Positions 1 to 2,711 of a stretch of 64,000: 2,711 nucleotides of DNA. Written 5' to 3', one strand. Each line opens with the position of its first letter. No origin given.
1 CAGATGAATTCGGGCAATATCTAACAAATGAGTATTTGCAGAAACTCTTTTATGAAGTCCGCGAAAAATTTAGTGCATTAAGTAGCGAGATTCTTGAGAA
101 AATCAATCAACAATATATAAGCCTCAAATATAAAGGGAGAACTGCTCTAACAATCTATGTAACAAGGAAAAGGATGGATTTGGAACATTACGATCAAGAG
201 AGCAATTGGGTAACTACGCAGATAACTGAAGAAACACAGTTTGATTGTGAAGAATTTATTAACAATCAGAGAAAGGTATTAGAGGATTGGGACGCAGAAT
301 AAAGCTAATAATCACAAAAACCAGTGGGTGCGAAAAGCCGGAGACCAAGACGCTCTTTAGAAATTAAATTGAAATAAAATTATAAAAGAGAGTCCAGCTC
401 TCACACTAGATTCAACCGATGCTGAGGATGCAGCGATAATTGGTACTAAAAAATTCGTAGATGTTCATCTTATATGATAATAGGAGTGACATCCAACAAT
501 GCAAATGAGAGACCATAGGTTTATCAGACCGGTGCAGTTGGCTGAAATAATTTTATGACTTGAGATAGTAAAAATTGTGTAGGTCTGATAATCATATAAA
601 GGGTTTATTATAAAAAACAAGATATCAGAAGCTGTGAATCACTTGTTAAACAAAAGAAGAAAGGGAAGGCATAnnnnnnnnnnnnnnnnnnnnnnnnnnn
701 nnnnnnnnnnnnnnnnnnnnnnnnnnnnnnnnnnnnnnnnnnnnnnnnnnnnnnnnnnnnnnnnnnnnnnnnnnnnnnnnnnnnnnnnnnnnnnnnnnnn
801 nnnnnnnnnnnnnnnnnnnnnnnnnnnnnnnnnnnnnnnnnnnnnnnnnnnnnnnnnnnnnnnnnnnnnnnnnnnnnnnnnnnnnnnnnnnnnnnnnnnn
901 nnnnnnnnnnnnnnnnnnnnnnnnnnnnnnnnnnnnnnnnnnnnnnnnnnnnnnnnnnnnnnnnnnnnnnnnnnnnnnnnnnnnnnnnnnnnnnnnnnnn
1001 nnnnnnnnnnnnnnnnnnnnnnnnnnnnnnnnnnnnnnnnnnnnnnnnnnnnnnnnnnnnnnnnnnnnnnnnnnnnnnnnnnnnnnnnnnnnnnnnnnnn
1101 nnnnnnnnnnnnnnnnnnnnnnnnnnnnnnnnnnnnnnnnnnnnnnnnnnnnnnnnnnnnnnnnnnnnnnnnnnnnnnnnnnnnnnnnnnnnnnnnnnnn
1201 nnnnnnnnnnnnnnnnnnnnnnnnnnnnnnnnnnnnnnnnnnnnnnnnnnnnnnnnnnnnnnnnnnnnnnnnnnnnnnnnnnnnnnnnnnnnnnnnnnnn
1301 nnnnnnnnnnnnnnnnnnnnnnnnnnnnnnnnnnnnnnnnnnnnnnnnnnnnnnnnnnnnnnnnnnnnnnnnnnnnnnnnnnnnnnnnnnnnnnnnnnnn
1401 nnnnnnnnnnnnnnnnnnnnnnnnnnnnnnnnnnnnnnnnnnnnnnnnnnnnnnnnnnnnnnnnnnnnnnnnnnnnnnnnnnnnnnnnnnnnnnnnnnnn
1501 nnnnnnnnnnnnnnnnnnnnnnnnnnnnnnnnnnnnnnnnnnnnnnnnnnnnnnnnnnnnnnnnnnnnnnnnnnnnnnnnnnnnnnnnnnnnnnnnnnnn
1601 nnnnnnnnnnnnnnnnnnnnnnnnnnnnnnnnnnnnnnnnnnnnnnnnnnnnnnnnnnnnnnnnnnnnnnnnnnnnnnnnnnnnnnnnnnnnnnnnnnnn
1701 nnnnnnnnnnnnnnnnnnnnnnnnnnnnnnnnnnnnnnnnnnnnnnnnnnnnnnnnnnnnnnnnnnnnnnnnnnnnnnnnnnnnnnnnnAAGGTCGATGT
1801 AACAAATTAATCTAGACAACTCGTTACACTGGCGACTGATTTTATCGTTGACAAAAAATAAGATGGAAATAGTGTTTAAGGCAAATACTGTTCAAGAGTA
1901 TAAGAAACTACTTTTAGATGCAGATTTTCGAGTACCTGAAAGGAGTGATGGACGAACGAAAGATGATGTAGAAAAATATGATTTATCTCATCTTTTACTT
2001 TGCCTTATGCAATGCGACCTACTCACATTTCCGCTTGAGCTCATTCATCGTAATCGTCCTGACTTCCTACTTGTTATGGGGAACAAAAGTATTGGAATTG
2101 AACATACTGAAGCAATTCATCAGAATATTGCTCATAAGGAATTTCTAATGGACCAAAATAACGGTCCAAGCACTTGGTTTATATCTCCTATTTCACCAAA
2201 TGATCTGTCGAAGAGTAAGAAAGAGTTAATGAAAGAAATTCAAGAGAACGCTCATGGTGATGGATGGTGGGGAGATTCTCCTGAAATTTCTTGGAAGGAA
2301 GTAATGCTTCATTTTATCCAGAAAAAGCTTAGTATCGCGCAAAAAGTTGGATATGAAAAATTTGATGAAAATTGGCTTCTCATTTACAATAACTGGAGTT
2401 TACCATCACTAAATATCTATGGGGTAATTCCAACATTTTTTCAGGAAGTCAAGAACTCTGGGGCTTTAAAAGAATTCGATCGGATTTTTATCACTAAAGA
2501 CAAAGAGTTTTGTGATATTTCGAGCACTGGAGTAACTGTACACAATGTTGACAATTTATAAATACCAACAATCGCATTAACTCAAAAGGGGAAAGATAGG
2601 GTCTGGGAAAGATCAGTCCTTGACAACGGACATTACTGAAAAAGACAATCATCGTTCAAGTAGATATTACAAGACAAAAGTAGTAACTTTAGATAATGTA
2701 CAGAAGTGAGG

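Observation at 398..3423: attC-delimited cassettes without an integrase in view (CALIN or tail of an integron)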

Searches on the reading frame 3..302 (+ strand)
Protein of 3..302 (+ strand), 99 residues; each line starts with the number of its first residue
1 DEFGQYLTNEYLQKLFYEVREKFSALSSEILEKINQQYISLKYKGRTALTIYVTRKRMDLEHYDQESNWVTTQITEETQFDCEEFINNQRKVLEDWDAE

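Call 8: search_protein_families(library=pfam, proteins=[window:3-302:+], max_evalue=0.01)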
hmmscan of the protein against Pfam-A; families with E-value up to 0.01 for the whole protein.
window:3-302:+ (99 aa): 2 families
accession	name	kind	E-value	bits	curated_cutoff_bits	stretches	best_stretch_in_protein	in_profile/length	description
PF06825.17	HSBP1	-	0.0022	18.3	28.6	1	10-35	5-30/51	Heat shock factor binding protein 1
PF18899.5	DUF5655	-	0.004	17.6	24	1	7-68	6-67/109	Domain of unknown function (DUF5655)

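Call 20: search_protein_families(library=ncbifam, proteins=[window:3-302:+], max_evalue=0.01)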
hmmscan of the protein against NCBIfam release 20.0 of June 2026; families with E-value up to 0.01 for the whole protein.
window:3-302:+ (99 aa): 0 families

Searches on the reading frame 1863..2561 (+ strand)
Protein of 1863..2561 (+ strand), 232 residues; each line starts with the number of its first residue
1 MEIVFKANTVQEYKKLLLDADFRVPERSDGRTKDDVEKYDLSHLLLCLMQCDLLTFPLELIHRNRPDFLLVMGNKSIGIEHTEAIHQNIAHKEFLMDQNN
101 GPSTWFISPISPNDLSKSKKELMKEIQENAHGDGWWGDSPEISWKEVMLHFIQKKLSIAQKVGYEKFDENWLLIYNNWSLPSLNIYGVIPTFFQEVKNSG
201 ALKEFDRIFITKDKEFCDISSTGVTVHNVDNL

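Call 8: search_protein_families(library=pfam, proteins=[window:1863-2561:+], max_evalue=0.01)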
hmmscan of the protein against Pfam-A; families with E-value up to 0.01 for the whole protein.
window:1863-2561:+ (232 aa): 0 families

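Call 19: search_protein_families(library=padloc, proteins=[window:1863-2561:+], max_evalue=0.01)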
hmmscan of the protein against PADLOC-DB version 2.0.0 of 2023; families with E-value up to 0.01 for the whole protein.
window:1863-2561:+ (232 aa): 0 families

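Call 20: search_protein_families(library=ncbifam, proteins=[window:1863-2561:+], max_evalue=0.01)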
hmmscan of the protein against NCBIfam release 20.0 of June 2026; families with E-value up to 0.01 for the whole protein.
window:1863-2561:+ (232 aa): 0 families

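Call 64: find_homologous_proteins(query=window:1863-2561:+)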
Query window:1863-2561:+ (232 aa): 43 proteins with E <= 0.001 among 168 candidates.
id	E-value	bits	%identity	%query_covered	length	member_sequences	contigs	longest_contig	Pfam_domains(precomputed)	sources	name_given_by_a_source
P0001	1.1e-155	534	100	100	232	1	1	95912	-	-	-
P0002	1.3e-84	301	65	87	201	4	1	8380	-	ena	-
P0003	4.2e-78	280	54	99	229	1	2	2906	-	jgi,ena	-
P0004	4.6e-59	218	46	97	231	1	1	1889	-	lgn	-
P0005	2.2e-58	215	45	99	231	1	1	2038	-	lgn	-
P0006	2.0e-56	209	43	99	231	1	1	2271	-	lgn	-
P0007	4.5e-53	198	44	99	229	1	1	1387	-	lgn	-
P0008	8.2e-53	197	40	99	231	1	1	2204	-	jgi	jgi:hypothetical protein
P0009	1.0e-52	197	44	96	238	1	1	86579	-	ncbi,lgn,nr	ncbi:MAG: hypothetical protein HWE16_12960 [Gammaproteobacteria bacterium]|nr:hypothetical protein [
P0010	3.8e-52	195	46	90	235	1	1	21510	-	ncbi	-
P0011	7.7e-52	194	44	97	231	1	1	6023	-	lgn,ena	-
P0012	3.0e-51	192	44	99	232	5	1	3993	-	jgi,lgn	jgi:hypothetical protein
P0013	1.5e-50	190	42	97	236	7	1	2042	-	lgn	-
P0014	3.9e-48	182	39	94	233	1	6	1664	-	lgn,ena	-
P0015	9.1e-47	177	44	90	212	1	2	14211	-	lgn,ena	-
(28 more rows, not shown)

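Call 65: find_encoding_contigs(protein=P0002, flank=5000, max_places=2)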
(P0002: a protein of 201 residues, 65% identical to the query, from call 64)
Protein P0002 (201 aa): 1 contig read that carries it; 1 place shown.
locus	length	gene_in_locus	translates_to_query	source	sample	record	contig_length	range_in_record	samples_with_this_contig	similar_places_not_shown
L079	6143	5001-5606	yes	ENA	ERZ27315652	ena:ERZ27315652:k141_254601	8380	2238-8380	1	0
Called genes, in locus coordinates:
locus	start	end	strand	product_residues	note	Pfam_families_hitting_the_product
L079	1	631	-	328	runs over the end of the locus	PF02899:Phage_int_SAM_1 (weak), PF00589:Phage_integrase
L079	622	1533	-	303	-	PF02899:Phage_int_SAM_1 (weak), PF00589:Phage_integrase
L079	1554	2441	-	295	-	PF00589:Phage_integrase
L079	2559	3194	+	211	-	-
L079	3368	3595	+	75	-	-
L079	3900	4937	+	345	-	-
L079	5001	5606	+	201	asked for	-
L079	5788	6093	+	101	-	PF26941:DUF8292 (weak)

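Call 66: find_encoding_contigs(protein=P0009, flank=5000, max_places=2)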
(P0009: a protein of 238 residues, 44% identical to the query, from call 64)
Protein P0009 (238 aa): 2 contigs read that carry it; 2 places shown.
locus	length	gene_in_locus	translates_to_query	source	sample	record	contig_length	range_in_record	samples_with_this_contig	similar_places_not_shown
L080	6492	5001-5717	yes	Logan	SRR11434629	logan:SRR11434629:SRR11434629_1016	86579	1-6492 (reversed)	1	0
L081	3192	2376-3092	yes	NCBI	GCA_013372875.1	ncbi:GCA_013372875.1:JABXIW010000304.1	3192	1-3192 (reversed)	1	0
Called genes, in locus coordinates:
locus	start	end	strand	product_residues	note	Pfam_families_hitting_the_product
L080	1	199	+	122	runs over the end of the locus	PF04430:DUF498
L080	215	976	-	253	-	PF10411:DsbC_N, PF13098:Thioredoxin_2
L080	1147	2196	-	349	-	PF10604:Polyketide_cyc2, PF08327:AHSA1 (weak), PF06445:GyrI-like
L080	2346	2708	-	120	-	PF01245:Ribosomal_L19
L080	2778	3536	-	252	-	PF01746:tRNA_m1G_MT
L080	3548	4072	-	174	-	PF01782:RimM, PF05239:PRC, PF24986:PRC_RimM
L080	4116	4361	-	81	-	PF00886:Ribosomal_S16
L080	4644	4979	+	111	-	PF13360:PQQ_2, PF13570:Beta-prop_ACSF4 (weak)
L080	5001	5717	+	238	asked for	-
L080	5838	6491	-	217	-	?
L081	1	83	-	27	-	?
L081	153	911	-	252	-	PF01746:tRNA_m1G_MT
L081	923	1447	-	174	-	PF01782:RimM, PF05239:PRC, PF24986:PRC_RimM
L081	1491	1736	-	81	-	PF00886:Ribosomal_S16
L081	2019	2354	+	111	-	PF13360:PQQ_2, PF13570:Beta-prop_ACSF4 (weak)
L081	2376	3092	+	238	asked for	-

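Call 67: find_encoding_contigs(protein=P0010, flank=5000, max_places=2)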
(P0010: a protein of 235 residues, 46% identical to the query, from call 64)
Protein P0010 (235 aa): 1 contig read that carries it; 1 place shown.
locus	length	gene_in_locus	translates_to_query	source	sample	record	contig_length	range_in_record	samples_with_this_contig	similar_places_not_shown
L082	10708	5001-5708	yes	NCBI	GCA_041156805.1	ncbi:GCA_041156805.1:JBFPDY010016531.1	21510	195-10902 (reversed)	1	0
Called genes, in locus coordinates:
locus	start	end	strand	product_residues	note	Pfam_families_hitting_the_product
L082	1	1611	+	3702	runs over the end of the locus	PF26745:SPM, PF06594:HCBP_related (faint), PF22783:BapA_N (faint), PF00353:HemolysinCabind, PF00094:VWD (faint), PF00353:HemolysinCabind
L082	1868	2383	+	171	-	-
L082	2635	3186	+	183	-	PF00239:Resolvase, PF13936:HTH_38 (weak)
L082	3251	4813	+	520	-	-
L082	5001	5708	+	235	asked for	-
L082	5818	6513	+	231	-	PF11523:DUF3223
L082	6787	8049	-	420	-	PF00580:UvrD-helicase (faint), PF01443:Viral_helicase1 (faint), PF13245:AAA_19 (weak), PF13361:UvrD_C (weak), PF13538:UvrD_C_2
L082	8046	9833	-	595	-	PF02463:SMC_N (faint), PF11398:DUF2813, PF13175:AAA_15, PF13476:AAA_23, PF13175:AAA_15, PF13304:AAA_21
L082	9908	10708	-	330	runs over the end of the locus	?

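Call 72: search_protein_families(library=ncbifam, proteins=[L079:1554-2441:-, L079:622-1533:-, L079:2559-3194:+, L079:3900-4937:+, L079:5788-6093:+], max_evalue=0.001)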
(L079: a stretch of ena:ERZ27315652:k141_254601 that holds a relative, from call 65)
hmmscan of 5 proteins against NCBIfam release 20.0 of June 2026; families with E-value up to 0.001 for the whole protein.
L079:1554-2441:- (295 aa): 10 families
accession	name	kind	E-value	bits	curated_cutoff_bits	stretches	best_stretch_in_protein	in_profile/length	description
NF040815.2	recomb_XerA_Arch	equivalog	5.7e-42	144.1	220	1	8-275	2-257/263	site-specific tyrosine recombinase/integron integrase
TIGR02224.1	recomb_XerC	equivalog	2.6e-39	135.3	335.15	1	8-287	2-293/295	tyrosine recombinase XerC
TIGR02225.1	recomb_XerD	equivalog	1.9e-36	125.9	329.6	1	8-285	2-288/290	site-specific tyrosine recombinase XerD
NF001399.0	PRK00283.1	subfamily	1.6e-32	112.9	279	1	5-285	8-297/300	tyrosine recombinase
NF002331.0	PRK01287.1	subfamily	7.6e-22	77.8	371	1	2-288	26-329/365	site-specific tyrosine recombinase XerC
TIGR02249.1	integrase_gron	subfamily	2.6e-16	59.9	265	2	12-193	8-179/315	integron integrase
NF003462.0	PRK05084.1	equivalog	4e-12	45.5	267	1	132-277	196-349/360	tyrosine recombinase XerS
NF011946.0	PRK15417.1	equivalog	1.8e-09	37.3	435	1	206-272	248-315/337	integron integrase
NF007371.0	PRK09871.1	subfamily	7.2e-08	32.2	222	1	107-275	5-177/198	tyrosine-type DNA invertase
NF007370.0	PRK09870.1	subfamily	8.6e-08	32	221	1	106-273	10-180/200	tyrosine-type DNA invertase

L079:622-1533:- (303 aa): 10 families
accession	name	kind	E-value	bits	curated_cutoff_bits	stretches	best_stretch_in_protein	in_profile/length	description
TIGR02224.1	recomb_XerC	equivalog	3.4e-51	174.4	335.15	1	8-285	3-280/295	tyrosine recombinase XerC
NF040815.2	recomb_XerA_Arch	equivalog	1.4e-47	162.5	220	1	14-284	8-256/263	site-specific tyrosine recombinase/integron integrase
TIGR02225.1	recomb_XerD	equivalog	5.9e-46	157.1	329.6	1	8-285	3-277/290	site-specific tyrosine recombinase XerD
NF001399.0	PRK00283.1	subfamily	1.4e-40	139.4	279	1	4-285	8-286/300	tyrosine recombinase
NF002331.0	PRK01287.1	subfamily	1.4e-28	99.9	371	1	13-283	37-313/365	site-specific tyrosine recombinase XerC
NF003462.0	PRK05084.1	equivalog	2.9e-20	72.3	267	1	131-294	194-356/360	tyrosine recombinase XerS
TIGR02249.1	integrase_gron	subfamily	1.3e-18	67.4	265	1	219-285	237-303/315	integron integrase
NF011946.0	PRK15417.1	equivalog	5.2e-10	39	435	1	222-283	255-316/337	integron integrase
NF007371.0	PRK09871.1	subfamily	1.2e-08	34.8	222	1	129-280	23-172/198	tyrosine-type DNA invertase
NF007370.0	PRK09870.1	subfamily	1.3e-07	31.5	221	1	120-280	21-177/200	tyrosine-type DNA invertase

L079:2559-3194:+ (211 aa): 0 families

L079:3900-4937:+ (345 aa): 0 families

L079:5788-6093:+ (101 aa): 0 families

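Call 104: find_encoding_contigs(protein=P0003, flank=2500, max_places=1)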
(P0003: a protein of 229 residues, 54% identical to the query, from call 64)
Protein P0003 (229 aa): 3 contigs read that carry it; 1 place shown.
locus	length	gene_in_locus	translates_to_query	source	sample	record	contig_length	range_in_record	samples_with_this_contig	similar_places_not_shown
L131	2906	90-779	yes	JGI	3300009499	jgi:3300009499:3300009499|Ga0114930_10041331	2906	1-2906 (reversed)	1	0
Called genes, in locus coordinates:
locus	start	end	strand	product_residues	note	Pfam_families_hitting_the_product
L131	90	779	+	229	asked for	-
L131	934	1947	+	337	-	PF01972:SDH_protease, PF25145:NfeD1b_N (weak)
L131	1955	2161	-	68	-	-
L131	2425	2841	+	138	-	PF07883:Cupin_2 (weak), PF06249:EutQ (weak)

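Call 105: find_encoding_contigs(protein=P0015, flank=2500, max_places=1)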
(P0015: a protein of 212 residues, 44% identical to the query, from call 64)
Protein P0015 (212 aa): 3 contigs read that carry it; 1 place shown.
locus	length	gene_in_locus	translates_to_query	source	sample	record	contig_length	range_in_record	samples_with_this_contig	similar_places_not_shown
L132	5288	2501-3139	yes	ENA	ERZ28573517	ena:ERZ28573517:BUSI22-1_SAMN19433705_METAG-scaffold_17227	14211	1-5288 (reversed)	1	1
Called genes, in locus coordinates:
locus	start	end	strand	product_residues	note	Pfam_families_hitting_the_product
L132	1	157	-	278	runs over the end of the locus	PF18928:DUF5677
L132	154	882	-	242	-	-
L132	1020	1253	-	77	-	-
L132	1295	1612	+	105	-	-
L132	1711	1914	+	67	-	PF09722:Xre_MbcA_ParS_C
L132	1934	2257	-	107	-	PF01541:GIY-YIG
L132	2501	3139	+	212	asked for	-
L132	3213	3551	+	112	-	-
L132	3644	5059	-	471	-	PF14319:Zn_Tnp_IS91, PF04986:Y2_Tnp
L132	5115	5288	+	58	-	?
